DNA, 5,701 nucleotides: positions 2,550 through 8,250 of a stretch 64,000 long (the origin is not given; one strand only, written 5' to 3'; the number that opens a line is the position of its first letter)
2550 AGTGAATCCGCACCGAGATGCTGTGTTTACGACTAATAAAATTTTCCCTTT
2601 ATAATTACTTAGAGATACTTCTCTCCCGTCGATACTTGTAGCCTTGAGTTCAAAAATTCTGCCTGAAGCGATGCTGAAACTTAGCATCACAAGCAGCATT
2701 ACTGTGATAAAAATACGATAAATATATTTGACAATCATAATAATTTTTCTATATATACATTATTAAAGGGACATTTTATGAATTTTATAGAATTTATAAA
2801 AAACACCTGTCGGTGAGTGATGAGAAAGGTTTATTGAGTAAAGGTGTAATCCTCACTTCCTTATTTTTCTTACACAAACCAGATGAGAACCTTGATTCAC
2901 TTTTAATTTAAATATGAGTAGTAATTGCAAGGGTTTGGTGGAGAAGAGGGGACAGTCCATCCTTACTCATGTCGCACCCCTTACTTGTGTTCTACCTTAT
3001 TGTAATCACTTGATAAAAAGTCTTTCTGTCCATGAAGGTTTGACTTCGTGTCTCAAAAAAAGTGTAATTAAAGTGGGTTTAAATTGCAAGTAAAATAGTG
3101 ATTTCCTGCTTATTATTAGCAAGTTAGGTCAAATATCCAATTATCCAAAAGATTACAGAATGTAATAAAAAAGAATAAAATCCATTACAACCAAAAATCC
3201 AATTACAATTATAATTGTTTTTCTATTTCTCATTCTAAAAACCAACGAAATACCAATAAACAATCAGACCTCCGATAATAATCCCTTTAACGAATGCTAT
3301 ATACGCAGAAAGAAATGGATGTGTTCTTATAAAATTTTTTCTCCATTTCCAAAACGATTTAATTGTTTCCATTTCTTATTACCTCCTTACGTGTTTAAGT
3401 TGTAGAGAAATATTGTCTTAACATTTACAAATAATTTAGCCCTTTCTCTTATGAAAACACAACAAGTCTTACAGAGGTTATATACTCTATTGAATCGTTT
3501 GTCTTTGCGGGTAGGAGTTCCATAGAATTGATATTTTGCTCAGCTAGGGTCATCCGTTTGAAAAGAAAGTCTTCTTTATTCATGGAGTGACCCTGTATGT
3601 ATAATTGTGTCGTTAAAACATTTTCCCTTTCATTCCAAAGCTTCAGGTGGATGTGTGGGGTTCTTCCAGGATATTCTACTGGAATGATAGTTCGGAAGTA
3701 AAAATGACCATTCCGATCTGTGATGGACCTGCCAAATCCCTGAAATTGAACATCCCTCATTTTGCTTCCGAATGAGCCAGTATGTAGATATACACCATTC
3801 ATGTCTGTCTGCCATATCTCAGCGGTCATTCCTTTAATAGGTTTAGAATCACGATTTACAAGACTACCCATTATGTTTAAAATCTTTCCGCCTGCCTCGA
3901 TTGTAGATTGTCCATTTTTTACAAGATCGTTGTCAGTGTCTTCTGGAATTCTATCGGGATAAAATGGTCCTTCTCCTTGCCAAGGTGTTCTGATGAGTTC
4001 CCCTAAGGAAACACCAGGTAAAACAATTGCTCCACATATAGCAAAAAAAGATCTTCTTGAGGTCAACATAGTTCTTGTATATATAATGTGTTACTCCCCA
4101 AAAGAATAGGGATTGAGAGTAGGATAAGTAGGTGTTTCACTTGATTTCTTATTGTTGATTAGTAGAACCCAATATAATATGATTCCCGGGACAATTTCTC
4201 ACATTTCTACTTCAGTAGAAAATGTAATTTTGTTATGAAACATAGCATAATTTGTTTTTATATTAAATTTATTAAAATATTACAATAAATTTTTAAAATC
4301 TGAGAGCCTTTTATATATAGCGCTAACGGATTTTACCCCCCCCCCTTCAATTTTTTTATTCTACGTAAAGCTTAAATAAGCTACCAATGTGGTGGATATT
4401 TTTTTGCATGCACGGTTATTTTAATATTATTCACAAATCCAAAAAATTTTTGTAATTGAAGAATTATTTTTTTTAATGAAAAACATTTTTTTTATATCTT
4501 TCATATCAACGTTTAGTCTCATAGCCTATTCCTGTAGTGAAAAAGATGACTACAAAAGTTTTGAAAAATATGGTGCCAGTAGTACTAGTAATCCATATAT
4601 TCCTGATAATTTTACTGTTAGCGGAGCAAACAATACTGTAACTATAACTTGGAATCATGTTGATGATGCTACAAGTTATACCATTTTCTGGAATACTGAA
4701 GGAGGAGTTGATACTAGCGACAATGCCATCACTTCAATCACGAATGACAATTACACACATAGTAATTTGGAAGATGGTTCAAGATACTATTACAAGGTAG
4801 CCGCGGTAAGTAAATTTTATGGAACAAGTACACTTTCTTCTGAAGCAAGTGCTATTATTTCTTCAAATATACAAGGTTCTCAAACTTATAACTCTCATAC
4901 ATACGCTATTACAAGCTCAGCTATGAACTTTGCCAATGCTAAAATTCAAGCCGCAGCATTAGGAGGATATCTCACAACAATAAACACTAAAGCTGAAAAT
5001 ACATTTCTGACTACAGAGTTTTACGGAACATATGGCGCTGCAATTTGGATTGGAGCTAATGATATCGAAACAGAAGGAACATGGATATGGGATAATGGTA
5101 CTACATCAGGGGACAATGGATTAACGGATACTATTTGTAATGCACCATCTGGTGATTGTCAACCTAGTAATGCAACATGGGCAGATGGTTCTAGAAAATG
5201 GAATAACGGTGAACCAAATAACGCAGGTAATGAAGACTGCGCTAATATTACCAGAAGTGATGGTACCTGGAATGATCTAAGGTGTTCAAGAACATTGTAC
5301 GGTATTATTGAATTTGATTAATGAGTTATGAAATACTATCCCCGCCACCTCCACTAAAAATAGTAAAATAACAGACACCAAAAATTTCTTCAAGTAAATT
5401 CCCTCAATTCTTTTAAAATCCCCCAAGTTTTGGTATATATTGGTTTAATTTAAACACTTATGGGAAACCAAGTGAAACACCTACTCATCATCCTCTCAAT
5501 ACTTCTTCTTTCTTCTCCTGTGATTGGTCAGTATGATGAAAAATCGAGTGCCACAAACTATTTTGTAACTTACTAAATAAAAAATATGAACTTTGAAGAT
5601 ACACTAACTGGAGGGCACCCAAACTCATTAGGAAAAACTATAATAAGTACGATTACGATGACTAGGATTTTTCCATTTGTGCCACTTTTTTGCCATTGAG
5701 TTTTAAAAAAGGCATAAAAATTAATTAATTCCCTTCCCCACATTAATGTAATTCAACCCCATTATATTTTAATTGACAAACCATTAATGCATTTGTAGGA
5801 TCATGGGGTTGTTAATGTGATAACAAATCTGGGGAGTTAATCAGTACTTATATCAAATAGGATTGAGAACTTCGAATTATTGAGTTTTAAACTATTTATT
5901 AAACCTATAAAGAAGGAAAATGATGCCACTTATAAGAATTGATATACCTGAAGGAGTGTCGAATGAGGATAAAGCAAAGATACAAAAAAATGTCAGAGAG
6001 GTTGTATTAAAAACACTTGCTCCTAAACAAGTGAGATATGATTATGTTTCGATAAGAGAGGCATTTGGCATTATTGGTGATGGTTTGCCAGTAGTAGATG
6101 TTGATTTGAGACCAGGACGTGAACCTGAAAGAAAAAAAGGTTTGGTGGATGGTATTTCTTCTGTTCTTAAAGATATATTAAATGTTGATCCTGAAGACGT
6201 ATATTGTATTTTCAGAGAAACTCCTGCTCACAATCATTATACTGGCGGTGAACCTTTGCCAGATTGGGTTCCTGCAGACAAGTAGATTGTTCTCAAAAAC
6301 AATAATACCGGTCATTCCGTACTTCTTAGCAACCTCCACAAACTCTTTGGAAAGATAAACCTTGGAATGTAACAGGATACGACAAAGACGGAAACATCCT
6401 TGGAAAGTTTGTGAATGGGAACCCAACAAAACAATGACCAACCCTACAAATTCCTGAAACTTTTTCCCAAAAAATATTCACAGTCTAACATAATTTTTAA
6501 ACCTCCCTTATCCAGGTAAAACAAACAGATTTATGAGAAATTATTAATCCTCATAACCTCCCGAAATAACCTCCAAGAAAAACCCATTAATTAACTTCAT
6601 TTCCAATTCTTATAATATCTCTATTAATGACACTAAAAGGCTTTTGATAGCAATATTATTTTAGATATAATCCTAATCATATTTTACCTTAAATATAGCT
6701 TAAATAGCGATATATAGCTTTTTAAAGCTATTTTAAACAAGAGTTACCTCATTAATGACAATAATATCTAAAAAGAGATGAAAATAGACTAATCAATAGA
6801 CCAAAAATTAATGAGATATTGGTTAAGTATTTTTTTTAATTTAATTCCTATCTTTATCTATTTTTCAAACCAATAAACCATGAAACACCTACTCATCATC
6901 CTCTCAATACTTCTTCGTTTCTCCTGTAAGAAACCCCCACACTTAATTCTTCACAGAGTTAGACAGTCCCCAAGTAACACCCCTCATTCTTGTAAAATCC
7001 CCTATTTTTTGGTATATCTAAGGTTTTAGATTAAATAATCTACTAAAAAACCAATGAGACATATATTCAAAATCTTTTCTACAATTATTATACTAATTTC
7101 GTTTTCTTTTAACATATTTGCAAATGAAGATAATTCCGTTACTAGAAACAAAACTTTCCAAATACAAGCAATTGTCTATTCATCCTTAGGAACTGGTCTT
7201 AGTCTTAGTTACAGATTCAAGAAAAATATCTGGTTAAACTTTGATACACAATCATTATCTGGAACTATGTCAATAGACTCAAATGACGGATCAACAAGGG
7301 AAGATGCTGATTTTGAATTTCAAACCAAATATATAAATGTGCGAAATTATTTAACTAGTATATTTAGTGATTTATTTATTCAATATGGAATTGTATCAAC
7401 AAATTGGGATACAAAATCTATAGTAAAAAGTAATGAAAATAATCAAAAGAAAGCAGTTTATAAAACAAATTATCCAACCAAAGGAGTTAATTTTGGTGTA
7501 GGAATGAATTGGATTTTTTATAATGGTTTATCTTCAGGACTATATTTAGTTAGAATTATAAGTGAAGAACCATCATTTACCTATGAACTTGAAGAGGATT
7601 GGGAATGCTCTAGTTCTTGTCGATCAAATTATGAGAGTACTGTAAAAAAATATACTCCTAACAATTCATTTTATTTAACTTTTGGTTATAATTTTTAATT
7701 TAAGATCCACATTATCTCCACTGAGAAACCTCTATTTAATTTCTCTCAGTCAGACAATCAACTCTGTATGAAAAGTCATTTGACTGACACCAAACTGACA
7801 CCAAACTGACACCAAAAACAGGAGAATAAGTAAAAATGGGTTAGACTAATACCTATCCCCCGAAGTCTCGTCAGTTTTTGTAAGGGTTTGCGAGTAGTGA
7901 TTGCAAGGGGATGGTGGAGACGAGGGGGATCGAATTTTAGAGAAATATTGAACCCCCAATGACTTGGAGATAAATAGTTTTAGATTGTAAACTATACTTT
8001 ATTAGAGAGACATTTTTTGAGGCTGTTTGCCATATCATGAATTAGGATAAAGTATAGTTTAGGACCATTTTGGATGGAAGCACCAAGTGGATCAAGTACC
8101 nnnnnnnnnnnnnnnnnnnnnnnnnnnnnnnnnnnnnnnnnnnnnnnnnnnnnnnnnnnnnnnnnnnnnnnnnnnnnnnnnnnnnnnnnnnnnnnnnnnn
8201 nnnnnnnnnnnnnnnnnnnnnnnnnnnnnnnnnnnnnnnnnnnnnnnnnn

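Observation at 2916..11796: Serial direct repeats of the tRNA-Ala(GGC) 3' end delimit two stacked, integrase-less islets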

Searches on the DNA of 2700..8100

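Call 73: search_rna_families(source=window, start=2700, end=8100, threshold=evalue, max_evalue=1, show_alignments=3)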
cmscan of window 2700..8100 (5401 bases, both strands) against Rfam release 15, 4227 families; matches with E-value up to 1: 0.
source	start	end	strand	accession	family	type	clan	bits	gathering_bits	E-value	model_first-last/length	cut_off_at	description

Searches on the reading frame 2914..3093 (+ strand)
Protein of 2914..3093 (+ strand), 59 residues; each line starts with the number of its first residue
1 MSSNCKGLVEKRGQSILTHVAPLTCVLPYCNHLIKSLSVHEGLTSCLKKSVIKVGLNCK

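Call 94: search_protein_families(library=pfam, proteins=[window:2914-3093:+], max_evalue=0.1)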
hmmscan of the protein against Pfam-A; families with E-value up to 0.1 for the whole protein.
window:2914-3093:+ (59 aa): 0 families

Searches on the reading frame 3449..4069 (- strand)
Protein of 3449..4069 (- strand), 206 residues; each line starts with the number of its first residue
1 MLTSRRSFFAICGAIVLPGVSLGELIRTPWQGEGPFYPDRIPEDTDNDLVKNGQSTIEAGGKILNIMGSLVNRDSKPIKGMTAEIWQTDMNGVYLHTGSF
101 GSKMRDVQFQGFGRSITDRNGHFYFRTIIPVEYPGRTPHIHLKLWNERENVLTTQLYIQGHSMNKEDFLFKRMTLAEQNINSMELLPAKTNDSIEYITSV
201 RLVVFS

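Call 9: search_protein_families(library=pfam, proteins=[window:3449-4069:-], max_evalue=0.01)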
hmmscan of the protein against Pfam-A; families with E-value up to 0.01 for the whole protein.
window:3449-4069:- (206 aa): 1 family
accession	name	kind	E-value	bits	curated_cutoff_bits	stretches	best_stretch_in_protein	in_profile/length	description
PF00775.27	Dioxygenase_C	-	1.3e-21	77.3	27.3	1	33-170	2-151/182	Dioxygenase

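Call 92: search_protein_families(library=phrogs, proteins=[window:3449-4069:-], max_evalue=0.001)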
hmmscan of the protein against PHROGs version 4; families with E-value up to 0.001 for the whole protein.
window:3449-4069:- (206 aa): 0 families

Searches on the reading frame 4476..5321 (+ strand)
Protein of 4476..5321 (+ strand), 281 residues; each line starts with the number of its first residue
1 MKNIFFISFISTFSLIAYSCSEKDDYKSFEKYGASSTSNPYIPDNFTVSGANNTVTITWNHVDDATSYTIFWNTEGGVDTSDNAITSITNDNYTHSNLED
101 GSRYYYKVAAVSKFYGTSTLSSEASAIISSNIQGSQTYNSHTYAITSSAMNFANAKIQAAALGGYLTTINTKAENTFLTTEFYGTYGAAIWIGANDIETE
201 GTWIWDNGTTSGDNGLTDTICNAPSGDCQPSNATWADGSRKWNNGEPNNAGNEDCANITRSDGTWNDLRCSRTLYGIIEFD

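Call 9: search_protein_families(library=pfam, proteins=[window:4476-5321:+], max_evalue=0.01)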
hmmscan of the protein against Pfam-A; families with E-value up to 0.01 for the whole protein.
window:4476-5321:+ (281 aa): 3 families
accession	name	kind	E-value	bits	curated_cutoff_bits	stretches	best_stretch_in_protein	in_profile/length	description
PF00059.27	Lectin_C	-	9.3e-13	49.3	22.6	1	149-275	2-102/107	Lectin C-type domain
PF00041.27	fn3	-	1.2e-06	29.1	25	1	43-117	3-75/84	Fibronectin type III domain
PF16656.11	Pur_ac_phosph_N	-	0.0072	17.3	30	1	48-116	8-84/93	Purple acid Phosphatase, N-terminal domain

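Call 92: search_protein_families(library=phrogs, proteins=[window:4476-5321:+], max_evalue=0.001)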
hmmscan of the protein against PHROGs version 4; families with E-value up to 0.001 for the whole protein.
window:4476-5321:+ (281 aa): 1 family
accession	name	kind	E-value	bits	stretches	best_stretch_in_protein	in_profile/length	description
phrog_7440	-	tail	0.00018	21.6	1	37-111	249-318/354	major tail protein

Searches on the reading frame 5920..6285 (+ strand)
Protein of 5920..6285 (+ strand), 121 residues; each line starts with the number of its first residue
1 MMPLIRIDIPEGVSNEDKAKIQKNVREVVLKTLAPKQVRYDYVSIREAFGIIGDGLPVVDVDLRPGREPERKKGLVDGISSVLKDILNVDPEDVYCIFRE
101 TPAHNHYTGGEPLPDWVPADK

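Call 9: search_protein_families(library=pfam, proteins=[window:5920-6285:+], max_evalue=0.01)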
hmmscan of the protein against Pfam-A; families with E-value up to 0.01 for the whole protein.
window:5920-6285:+ (121 aa): 2 families
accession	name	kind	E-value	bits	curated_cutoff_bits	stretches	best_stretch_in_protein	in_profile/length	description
PF01361.26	Tautomerase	-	5.9e-19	68.2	22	2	57-113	1-57/60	Tautomerase enzyme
PF14552.11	Tautomerase_2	-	8.7e-06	26.2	28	1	54-105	27-78/82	Tautomerase enzyme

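Call 92: search_protein_families(library=phrogs, proteins=[window:5920-6285:+], max_evalue=0.001)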
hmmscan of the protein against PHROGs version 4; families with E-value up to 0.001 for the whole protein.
window:5920-6285:+ (121 aa): 0 families

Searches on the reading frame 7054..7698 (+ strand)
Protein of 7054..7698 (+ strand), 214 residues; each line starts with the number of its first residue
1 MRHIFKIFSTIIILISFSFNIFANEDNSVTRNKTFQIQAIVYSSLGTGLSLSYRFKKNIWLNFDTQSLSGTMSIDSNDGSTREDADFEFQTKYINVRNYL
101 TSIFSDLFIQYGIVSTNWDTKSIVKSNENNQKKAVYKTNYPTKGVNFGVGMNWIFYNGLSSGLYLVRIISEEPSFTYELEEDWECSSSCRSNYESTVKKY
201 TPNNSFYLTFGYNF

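Call 9: search_protein_families(library=pfam, proteins=[window:7054-7698:+], max_evalue=0.01)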
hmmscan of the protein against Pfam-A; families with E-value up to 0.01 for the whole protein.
window:7054-7698:+ (214 aa): 0 families

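Call 91: search_protein_families(library=ncbifam, proteins=[window:7054-7698:+], max_evalue=0.01)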
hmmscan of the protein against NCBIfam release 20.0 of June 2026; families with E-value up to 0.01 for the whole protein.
window:7054-7698:+ (214 aa): 0 families

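Call 92: search_protein_families(library=phrogs, proteins=[window:7054-7698:+], max_evalue=0.001)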
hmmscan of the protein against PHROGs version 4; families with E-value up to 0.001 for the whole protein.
window:7054-7698:+ (214 aa): 0 families
